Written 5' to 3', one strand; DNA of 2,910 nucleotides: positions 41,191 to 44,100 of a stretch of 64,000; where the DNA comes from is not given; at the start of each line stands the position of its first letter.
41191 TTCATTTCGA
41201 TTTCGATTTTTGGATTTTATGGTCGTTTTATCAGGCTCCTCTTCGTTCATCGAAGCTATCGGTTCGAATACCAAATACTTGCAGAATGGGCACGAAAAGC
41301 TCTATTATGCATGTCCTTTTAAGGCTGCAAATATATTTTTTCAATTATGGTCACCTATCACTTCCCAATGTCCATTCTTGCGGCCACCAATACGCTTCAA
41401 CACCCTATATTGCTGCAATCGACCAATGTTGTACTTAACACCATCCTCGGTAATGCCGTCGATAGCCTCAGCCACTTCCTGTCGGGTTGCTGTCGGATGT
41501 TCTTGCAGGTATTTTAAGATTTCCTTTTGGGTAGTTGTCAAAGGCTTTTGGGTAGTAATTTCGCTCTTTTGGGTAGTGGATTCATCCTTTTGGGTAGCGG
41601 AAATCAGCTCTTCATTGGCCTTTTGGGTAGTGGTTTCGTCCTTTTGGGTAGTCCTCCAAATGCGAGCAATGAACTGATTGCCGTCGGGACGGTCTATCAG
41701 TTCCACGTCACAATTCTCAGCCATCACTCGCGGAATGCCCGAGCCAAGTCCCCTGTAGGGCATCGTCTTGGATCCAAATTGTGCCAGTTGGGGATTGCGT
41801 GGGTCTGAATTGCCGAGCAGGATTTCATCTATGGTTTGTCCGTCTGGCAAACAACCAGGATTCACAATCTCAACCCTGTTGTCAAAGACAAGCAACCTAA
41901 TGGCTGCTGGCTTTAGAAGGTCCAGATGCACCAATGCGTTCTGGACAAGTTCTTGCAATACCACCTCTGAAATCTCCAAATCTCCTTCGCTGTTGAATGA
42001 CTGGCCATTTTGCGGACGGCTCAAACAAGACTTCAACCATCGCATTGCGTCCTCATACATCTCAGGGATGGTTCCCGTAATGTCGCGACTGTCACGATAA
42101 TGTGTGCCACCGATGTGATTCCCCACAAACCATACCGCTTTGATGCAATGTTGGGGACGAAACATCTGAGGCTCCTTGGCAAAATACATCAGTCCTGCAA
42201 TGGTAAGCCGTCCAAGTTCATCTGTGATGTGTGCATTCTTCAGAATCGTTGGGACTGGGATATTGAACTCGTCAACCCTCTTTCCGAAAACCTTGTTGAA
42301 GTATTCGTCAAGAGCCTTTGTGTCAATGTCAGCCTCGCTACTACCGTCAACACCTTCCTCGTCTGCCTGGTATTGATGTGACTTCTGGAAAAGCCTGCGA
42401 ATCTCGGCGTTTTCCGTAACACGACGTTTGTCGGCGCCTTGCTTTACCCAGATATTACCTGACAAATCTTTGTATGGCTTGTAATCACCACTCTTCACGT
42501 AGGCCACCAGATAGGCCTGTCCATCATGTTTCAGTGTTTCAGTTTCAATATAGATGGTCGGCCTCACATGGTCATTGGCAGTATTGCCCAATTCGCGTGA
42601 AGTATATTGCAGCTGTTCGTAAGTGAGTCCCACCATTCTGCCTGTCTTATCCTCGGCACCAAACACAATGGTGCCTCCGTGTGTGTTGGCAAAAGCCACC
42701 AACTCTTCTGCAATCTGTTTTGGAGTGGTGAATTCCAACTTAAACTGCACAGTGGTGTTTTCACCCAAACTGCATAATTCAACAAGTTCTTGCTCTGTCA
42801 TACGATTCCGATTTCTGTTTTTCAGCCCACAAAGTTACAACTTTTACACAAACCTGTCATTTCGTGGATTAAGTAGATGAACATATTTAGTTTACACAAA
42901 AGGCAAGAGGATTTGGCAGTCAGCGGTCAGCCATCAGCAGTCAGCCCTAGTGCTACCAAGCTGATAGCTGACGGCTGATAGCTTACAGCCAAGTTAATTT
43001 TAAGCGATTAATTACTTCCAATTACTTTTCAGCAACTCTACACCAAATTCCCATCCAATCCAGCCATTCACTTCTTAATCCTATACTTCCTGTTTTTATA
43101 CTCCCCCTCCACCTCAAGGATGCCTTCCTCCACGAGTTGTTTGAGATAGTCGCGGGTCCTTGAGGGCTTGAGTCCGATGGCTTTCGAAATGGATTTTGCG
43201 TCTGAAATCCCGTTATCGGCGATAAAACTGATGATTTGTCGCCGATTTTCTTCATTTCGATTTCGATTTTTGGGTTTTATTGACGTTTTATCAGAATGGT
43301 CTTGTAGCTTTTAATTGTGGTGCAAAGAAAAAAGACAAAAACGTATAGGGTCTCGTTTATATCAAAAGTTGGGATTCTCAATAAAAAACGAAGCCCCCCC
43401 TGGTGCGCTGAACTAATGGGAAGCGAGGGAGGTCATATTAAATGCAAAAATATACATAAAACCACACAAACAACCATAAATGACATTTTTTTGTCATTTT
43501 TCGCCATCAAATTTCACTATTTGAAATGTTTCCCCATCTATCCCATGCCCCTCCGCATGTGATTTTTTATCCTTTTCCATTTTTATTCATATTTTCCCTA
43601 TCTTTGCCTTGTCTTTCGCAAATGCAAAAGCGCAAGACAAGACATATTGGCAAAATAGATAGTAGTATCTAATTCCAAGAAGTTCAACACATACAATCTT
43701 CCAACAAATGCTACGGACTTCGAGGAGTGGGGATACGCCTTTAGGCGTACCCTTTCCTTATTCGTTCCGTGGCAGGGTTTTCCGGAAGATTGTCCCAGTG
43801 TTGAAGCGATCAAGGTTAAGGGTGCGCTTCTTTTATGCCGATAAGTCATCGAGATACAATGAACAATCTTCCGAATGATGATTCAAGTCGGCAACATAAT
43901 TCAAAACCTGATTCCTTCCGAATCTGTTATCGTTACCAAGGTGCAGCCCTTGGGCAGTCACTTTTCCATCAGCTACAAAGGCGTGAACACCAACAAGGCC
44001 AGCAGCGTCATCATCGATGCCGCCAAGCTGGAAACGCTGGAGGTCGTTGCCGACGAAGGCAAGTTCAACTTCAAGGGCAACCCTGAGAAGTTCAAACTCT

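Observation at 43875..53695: Three-gene SNF2-DUF3883 helicase / DUF1156 methyltransferase / HEPN-DUF499 ATPase operon: a predicted but mechanistically uncharacterised R-M-like defence system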

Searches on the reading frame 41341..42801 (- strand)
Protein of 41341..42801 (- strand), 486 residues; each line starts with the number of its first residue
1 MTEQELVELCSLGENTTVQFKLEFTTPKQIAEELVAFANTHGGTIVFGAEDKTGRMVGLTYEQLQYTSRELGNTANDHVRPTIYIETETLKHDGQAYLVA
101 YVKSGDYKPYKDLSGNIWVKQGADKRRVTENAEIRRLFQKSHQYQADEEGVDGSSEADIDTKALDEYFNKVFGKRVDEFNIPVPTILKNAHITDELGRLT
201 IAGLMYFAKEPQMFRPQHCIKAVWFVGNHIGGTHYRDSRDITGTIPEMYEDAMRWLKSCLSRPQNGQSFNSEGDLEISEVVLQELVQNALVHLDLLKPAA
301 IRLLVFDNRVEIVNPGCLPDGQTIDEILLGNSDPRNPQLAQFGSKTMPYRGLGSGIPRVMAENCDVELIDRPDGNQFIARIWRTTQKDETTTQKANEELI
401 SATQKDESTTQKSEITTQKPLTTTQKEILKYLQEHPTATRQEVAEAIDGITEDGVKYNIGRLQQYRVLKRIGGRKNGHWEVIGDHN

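Call 25: search_protein_families(library=pfam, proteins=[window:41341-42801:-], max_evalue=0.001)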
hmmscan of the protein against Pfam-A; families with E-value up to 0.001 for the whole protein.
window:41341-42801:- (486 aa): 4 families
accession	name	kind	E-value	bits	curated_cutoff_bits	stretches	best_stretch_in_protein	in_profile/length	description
PF04326.19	SLFN_AlbA_2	-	9.4e-22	78.2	25.3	1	14-128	1-117/118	Schlafen, AlbA_2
PF13749.12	HATPase_c_4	-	2.8e-11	43.7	26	1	300-365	3-70/89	Putative ATP-dependent DNA helicase recG C-terminal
PF13412.12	HTH_24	-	9.8e-05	22.3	21.9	1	422-464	2-43/48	Winged helix-turn-helix DNA-binding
PF12840.13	HTH_20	-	0.00073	19.9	27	0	424-468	5-48/51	Helix-turn-helix domain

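Call 26: search_protein_families(library=padloc, proteins=[window:41341-42801:-], max_evalue=0.001)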
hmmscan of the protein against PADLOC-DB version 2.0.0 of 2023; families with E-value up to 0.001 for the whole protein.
window:41341-42801:- (486 aa): 4 families
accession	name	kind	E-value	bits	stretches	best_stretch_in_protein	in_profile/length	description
PDLC02394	pAgo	-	2e-11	40.4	1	26-426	53-467/1121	-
PDLC02402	Aga_SIR2-PNTD1-PNTD2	-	7.8e-07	25.6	1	192-320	364-485/876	Class I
PDLC03963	SoFic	-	0.00029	18.3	1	392-475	267-346/361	-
PDLC02418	Aga_SIR2-Kinase-PNTD1-PNTD2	-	0.00062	16.1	0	239-320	283-363/756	Class I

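Call 49: search_protein_families(library=ncbifam, proteins=[window:41341-42801:-], max_evalue=0.001)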
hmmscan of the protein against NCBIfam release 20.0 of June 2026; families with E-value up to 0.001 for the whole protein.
window:41341-42801:- (486 aa): 0 families

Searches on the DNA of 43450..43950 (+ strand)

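Call 72: search_rna_families(source=window, start=43450, end=43950, threshold=evalue, max_evalue=10)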
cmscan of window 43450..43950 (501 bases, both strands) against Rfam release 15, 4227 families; matches with E-value up to 10: 14.
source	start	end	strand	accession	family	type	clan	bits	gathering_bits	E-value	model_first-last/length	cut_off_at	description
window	43591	43657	-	RF03394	mir-2574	Gene; miRNA;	-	21.6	90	0.059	1-68/68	no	mir-2574 microRNA precursor family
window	43580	43665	+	RF01915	mir-2238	Gene; miRNA;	-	21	52.2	0.073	1-86/86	no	mir-2238 microRNA precursor family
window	43829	43905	-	RF00068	SNORD21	Gene; snRNA; snoRNA; CD-box;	-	20.2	63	0.57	1-95/95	no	Small nucleolar RNA SNORD21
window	43555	43670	+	RF03922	MIR2119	Gene; miRNA;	-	18.9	73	9.7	1-188/188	no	MIR2119 microRNA precursor family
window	43454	43552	-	RF01693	Bacteroidales-1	Gene; sRNA;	-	18.3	60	0.76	1-179/179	no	Bacteroidales-1 6S-Bacteroidales RNA suggested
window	43590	43656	+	RF03394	mir-2574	Gene; miRNA;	-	17.7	90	0.8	1-68/68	no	mir-2574 microRNA precursor family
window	43454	43564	+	RF01504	Afu_254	Gene; sRNA;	-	16.7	60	3.1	1-158/158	no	A. fumigatus sRNA Afu_254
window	43575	43661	-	RF02511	PYLIS_4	Cis-reg;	-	16.4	50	7.9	1-100/100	no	Pyrrolysine insertion sequence TetR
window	43608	43643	+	RF03737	mir-8315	Gene; miRNA;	-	15.6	80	2.6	14-47/60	no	mir-8315 microRNA precursor family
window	43458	43524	-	RF02436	SpF43_sRNA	Gene; sRNA;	-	14.6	70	7.4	1-99/99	no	Streptococcus sRNA SpF43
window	43590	43657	-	RF03578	mir-3910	Gene; miRNA;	-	14.4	95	8.2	1-82/82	no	mir-3910 microRNA precursor family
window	43695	43792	+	RF03089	cold-seep-1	Gene; sRNA;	-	14.3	125.8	4.4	1-152/152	no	cold-seep-1 RNA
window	43581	43668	-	RF00443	SNORA27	Gene; snRNA; snoRNA; HACA-box;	CL00032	13.7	64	9.4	1-127/127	no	Small nucleolar RNA SNORA27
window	43778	43886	+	RF01488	rli49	Gene; sRNA;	-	13.2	40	9.3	1-163/163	no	Listeria sRNA rli49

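Call 83: search_dna_similar(query=window:43585-43862:+, collection=plasmids, mode=distant, max_rows=20)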
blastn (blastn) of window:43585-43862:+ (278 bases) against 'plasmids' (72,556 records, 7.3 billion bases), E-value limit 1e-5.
No match.

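Call 84: search_dna_similar(query=window:43585-43862:+, collection=phages, mode=distant, max_rows=20)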
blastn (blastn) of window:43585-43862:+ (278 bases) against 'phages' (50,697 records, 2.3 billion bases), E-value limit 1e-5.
No match.

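Call 90: build_rna_model(alignment_id=A6)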
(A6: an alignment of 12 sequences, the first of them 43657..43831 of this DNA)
Model R1 built from alignment A6 (12 sequences, 179 columns); structure: RNAalifold consensus.
model positions 174; base pairs 58; branch points 1; effective number of sequences 0.76; information 0.59 bits per position. Calibrated on 0.2 Mb of random sequence (short: E-values are rough).
structure used (alignment columns):
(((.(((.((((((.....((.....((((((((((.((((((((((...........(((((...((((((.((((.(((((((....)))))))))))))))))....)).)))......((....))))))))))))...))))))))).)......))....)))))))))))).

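Call 91: search_with_rna_model(model_id=R1, sources=[window, L001, L002, L003, L004, L005, L006, L007, L008, L009, L010, L011, L012, L013, L014, L015, L016, L017, L018, L019, L020, L021, L022, L023, L024, L025, L026, L027, L028, L029], max_evalue=1)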
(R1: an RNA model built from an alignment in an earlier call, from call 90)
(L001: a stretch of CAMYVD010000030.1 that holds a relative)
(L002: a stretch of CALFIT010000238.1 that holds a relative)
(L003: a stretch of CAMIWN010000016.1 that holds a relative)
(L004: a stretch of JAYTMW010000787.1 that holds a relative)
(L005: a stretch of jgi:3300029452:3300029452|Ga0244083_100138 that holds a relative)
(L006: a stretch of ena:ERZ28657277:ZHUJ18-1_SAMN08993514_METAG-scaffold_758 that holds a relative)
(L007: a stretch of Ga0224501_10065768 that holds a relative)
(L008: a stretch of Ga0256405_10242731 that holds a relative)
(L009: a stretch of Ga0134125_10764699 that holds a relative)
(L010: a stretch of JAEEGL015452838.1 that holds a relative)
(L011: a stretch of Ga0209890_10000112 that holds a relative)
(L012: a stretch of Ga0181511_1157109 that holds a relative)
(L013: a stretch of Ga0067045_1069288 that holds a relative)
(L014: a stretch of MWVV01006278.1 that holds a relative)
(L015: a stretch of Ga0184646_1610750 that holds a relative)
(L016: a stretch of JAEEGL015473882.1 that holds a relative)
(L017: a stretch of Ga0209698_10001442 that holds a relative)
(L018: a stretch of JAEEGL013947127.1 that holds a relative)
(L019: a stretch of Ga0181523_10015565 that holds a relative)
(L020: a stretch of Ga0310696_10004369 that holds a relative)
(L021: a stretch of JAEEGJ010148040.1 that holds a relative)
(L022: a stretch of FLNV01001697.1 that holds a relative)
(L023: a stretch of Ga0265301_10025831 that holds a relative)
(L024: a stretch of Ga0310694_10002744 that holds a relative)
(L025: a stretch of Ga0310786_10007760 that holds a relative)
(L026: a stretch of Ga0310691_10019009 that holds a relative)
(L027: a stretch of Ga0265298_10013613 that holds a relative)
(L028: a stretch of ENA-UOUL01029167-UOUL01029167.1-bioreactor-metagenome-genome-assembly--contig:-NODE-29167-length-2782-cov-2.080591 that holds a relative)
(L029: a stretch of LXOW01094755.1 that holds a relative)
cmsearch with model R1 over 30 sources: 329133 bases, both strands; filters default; matches with E-value up to 1: 28.
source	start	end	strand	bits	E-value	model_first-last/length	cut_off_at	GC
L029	6166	6338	+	204.6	5.8e-48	1-174/174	no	0.46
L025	11311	11484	-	203.4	1.2e-47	1-174/174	no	0.46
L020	8179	8352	+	203.2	1.2e-47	1-174/174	no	0.46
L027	6485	6658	-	202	2.5e-47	1-174/174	no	0.46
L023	2900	3073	-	199.3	1.2e-46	1-174/174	no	0.45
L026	2783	2958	-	198.1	2.3e-46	1-174/174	no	0.45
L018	9818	9993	-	196.3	6.4e-46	1-174/174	no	0.48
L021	2330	2504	+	194.8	1.6e-45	1-174/174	no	0.45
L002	2556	2730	+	193.3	3.5e-45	1-174/174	no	0.45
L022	480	654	+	193.3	3.5e-45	1-174/174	no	0.45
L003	3265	3440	+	188.4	5.8e-44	1-174/174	no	0.47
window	43657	43831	+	182.6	1.6e-42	1-174/174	no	0.46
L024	812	986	+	182.6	1.6e-42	1-174/174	no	0.46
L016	1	148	+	162.5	1.5e-37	26-174/174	5'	0.49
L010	1001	1187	+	45.6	1.5e-08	1-174/174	no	0.44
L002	2583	2704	-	33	2e-05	27-148/174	no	0.46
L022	507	628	-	33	2e-05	27-148/174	no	0.46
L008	6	139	-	30.2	9.8e-05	11-166/174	no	0.46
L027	6511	6631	+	28.7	0.00023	27-148/174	no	0.47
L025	11337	11458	+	28.1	0.00033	27-148/174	no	0.47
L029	6192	6312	-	28.1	0.00033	27-148/174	no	0.47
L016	2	122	-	27.1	0.00059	27-148/174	no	0.47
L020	8205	8326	-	25.4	0.0015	27-148/174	no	0.48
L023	2926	3047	+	25.2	0.0017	27-148/174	no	0.46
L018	9844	9966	+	25.1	0.0018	27-148/174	no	0.49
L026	2809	2931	+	25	0.0019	27-148/174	no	0.46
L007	1898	1929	+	23.4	0.0049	68-99/174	no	0.69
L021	2357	2478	-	23.3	0.0051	27-148/174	no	0.47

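Call 93: search_with_rna_model(model_id=R1, source=L010, start=800, end=1400, show_alignments=1, max_evalue=0.01)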
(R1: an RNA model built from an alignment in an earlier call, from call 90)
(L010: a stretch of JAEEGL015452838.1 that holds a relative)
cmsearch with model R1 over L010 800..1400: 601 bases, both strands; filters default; matches with E-value up to 0.01: 1.
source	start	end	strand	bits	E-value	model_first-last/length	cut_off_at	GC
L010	1001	1187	+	45.6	2.7e-11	1-174/174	no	0.44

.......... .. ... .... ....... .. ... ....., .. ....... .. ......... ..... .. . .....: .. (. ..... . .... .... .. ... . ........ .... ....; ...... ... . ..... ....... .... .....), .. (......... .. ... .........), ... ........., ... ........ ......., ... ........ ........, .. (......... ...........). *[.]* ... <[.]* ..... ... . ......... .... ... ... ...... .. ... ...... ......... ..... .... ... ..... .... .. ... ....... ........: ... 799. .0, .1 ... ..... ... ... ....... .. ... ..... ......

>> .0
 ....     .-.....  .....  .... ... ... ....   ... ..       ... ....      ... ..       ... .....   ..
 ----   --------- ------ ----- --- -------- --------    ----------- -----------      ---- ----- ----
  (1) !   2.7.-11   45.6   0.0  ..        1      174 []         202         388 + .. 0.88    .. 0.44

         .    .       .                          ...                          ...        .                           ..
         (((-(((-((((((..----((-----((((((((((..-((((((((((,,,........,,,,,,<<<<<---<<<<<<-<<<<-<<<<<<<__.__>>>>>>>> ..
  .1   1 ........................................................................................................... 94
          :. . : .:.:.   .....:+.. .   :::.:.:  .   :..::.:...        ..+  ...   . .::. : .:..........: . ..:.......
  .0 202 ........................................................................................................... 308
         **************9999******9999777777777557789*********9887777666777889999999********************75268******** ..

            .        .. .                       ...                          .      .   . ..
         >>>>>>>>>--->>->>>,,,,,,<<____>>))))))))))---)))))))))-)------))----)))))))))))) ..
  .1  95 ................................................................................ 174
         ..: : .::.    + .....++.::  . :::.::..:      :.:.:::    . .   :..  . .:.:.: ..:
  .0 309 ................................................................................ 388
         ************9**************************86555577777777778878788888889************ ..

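Call 97: search_with_rna_model(model_id=R1, sources=[L004, L005, L001], filters=off, max_evalue=5)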
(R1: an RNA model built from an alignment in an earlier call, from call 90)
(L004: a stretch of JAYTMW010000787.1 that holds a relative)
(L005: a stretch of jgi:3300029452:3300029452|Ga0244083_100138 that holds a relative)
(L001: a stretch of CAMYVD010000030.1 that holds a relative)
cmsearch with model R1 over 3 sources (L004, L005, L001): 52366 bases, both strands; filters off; matches with E-value up to 5: 17.
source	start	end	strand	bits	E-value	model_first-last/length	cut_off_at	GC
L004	18721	18788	-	12.5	0.39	1-174/174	no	0.28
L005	14554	14595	-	11.9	0.53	1-174/174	no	0.43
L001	543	632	+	10.8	1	1-174/174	no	0.3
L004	18493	18579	-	10.3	1.3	1-174/174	no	0.36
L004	12693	12761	+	9.9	1.7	1-174/174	no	0.41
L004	635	723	-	9.4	2.3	1-174/174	no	0.36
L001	4496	4560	-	9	2.9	1-174/174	no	0.57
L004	6663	6725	+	8.9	3.1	1-174/174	no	0.21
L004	5629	5724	+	8.6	3.5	1-174/174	no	0.35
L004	13505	13545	-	8.6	3.5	1-174/174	no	0.44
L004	6663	6725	-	8.5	3.8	1-174/174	no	0.21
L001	13011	13035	-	8.4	4.1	72-96/174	no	0.64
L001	4595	4626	-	8.3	4.3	1-174/174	no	0.47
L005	14432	14477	+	8.3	4.3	1-174/174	no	0.24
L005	11105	11186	-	8.1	4.9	1-174/174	no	0.45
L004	7906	7949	+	8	5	1-174/174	no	0.5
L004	18277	18309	-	8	5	1-174/174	no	0.15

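Call 101: search_with_rna_model(model_id=R1, sources=[L032, L033, L034], filters=off, max_evalue=0.1)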
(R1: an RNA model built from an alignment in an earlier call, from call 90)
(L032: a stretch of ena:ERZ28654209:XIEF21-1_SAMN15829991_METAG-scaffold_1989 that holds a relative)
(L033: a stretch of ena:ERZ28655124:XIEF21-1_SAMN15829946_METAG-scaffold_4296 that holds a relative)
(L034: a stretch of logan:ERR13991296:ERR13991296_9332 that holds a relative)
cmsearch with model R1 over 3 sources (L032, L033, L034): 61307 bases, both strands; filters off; matches with E-value up to 0.1: 0.
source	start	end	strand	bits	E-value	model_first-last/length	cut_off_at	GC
